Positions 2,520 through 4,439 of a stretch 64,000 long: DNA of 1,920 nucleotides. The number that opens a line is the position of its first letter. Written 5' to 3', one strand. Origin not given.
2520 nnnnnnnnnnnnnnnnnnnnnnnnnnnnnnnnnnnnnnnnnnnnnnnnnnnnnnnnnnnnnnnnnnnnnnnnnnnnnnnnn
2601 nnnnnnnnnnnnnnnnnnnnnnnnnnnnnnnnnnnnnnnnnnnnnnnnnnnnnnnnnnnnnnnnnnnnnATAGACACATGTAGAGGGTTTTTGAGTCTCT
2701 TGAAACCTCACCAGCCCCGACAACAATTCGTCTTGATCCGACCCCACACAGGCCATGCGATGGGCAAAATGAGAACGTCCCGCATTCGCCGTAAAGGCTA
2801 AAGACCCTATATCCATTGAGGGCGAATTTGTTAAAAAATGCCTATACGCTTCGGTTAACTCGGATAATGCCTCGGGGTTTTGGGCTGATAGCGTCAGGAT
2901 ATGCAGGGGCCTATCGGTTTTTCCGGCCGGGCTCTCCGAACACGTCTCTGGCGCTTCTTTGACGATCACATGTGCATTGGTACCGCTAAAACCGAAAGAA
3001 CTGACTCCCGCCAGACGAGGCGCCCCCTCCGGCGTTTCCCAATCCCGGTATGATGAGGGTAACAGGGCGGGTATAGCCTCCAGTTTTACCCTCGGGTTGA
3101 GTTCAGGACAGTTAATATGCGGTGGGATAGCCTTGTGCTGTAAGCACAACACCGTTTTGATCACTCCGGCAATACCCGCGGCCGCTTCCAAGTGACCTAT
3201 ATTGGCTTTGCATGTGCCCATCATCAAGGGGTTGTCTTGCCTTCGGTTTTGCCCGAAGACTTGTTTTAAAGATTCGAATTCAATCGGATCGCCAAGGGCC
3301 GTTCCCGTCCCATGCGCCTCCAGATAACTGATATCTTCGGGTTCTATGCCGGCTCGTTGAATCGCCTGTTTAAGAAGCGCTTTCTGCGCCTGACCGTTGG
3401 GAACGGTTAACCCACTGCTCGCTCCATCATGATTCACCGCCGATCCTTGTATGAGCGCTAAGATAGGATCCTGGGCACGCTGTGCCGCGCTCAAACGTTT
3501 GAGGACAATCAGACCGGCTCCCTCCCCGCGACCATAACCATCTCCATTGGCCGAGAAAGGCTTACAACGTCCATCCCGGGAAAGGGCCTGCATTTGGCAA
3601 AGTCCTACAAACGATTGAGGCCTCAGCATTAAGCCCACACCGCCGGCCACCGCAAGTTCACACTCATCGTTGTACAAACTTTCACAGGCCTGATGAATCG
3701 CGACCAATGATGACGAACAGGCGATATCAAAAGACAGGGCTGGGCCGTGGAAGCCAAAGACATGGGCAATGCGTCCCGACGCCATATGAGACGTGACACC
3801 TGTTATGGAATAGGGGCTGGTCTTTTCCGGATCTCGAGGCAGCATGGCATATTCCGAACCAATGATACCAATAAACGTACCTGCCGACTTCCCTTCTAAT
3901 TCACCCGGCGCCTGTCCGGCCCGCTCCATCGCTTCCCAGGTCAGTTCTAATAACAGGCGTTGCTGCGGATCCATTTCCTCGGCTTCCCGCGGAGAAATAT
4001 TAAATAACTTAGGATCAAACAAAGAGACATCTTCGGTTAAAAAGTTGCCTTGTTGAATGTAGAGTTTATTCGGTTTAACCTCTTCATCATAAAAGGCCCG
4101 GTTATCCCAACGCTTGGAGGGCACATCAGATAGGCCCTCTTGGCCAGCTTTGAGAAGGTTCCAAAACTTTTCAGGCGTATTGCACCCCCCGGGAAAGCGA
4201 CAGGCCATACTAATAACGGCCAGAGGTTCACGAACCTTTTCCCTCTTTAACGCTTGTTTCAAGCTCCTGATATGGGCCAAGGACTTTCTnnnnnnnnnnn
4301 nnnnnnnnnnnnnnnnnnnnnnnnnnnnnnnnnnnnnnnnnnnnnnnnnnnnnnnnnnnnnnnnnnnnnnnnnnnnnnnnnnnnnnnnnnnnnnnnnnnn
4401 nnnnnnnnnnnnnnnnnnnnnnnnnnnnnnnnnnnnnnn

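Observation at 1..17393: Compact trans-AT polyketide synthase locus with dedicated starter-loading genes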

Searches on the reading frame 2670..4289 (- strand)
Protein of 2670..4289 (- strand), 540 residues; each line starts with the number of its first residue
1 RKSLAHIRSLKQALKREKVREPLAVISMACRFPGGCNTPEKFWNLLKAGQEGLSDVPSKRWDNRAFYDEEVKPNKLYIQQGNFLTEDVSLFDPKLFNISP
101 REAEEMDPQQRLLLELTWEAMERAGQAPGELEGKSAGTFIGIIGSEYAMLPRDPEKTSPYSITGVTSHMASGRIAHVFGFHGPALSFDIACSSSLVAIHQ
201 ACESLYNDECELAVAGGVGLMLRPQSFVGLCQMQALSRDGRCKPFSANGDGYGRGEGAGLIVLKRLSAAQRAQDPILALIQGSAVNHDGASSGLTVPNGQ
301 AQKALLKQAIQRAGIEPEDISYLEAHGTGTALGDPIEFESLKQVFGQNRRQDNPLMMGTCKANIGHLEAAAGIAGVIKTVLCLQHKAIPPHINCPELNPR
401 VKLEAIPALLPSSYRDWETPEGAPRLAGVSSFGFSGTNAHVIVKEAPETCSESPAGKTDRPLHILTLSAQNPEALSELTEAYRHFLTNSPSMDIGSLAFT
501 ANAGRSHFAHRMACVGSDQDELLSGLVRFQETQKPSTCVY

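Call 67: search_solved_structures(query=window:2670-4289:-, max_evalue=1e-60)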
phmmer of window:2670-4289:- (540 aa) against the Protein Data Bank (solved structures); distinct sequences matched with E-value up to 1e-60: 72 (the best 60 are shown).
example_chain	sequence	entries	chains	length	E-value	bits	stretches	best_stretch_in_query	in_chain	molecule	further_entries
7zma_A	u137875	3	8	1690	2.4e-215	719.5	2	8-530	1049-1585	Putative polyketide synthase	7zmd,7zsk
4mz0_A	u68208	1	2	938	2.4e-154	518.2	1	17-533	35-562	CurL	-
2hg4_A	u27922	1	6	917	1e-131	443.5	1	17-527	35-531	6-Deoxyerythronolide B Synthase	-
7m7i_B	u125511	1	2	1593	6e-131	441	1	4-522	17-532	EryAI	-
7m7j_B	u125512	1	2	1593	6e-131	441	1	4-522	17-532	EryAI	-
7m7f_B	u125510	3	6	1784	7.6e-131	440.6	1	4-522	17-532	EryAI,6-deoxyerythronolide-B synthase EryA3, modules 5 and 6 chimera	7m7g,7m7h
8tjn_B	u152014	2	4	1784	7.6e-131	440.6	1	4-522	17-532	EryAI,6-deoxyerythronolide-B synthase EryA3, modules 5 and 6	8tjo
6c9u_A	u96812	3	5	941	9.1e-131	440.4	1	4-527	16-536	6-deoxyerythronolide-B synthase EryA2, modules 3 and 4 | EryAII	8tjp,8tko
8tpw_A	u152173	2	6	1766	3.9e-130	438.3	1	4-527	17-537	EryAII,EryAII,EryAII,EryAII,6-deoxyerythronolide-B synthase EryA3, modules 5 and 6 | EryAII,EryAII,EryAII,6-deoxyerythronolide-B synthase EryA3, modules 5 and 6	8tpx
7m7e_B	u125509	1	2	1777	6.6e-130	437.5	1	4-527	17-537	6-deoxyerythronolide-B synthase EryA2, modules 3 and 4,EryAI,6-deoxyerythronolide-B syntha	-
2qo3_A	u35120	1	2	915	3.3e-129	435.2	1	20-527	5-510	EryAII Erythromycin polyketide synthase modules 3 and 4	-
9pat_A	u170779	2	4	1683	7.5e-128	430.8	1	4-527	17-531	6-deoxyerythronolide-B synthase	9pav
9pat_C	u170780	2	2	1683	7.7e-128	430.7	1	4-527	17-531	6-deoxyerythronolide-B synthase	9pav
9pc6_A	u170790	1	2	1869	1.6e-127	429.7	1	4-527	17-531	6-deoxyerythronolide-B synthase,RifR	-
7uwr_A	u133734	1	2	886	6.5e-126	424.4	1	21-527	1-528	Narbonolide/10-deoxymethynolide synthase PikA1, modules 1 and 2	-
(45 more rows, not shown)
